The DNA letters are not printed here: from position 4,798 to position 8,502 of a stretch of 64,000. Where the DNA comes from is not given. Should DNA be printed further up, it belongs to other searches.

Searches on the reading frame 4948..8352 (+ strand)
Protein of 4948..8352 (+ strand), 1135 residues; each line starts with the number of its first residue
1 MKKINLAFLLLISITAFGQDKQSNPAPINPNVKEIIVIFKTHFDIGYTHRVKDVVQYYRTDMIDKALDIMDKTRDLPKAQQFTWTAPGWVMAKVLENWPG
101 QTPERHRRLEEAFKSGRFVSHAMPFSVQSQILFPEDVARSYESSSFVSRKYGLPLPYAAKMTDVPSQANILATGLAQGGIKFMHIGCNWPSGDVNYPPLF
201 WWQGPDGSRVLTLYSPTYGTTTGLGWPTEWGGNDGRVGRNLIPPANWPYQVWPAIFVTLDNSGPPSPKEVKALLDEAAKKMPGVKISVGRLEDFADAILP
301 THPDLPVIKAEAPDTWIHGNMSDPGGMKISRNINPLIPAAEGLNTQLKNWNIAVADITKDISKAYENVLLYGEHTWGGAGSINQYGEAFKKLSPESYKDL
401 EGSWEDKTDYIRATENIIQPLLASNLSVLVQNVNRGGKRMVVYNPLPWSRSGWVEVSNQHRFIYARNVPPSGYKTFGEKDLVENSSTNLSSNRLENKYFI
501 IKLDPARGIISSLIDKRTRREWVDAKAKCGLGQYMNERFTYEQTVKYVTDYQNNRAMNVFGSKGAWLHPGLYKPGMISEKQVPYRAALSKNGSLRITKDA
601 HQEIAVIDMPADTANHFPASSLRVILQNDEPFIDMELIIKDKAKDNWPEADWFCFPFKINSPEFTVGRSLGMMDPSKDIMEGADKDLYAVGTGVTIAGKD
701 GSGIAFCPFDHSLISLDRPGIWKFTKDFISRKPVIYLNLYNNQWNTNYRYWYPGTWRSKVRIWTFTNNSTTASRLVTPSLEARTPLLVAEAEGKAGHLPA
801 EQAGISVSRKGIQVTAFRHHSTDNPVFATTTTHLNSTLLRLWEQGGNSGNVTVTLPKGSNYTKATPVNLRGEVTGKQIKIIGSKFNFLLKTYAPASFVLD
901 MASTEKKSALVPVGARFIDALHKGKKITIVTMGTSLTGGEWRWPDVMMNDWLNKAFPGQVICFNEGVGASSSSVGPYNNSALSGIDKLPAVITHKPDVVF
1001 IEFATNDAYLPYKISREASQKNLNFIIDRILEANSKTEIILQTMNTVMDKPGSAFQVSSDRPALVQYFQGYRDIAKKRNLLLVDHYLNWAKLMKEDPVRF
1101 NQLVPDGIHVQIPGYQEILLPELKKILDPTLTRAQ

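Call 20: search_protein_families(library=pfam, proteins=[window:4948-8352:+], max_evalue=0.00001)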
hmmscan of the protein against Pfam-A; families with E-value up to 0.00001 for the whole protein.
window:4948-8352:+ (1135 aa): 2 families
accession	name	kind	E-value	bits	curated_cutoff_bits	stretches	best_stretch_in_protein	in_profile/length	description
PF13472.12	Lipase_GDSL_2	-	6.8e-15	56.5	32.9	1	933-1116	3-177/178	GDSL-like Lipase/Acylhydrolase family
PF00657.28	Lipase_GDSL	-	5.8e-07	30.3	23.6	1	929-1118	1-204/208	GDSL-like Lipase/Acylhydrolase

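Call 47: search_protein_families(library=ncbifam, proteins=[window:4948-8352:+], max_evalue=0.01)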
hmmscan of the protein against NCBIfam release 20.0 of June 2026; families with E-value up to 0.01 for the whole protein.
window:4948-8352:+ (1135 aa): 0 families
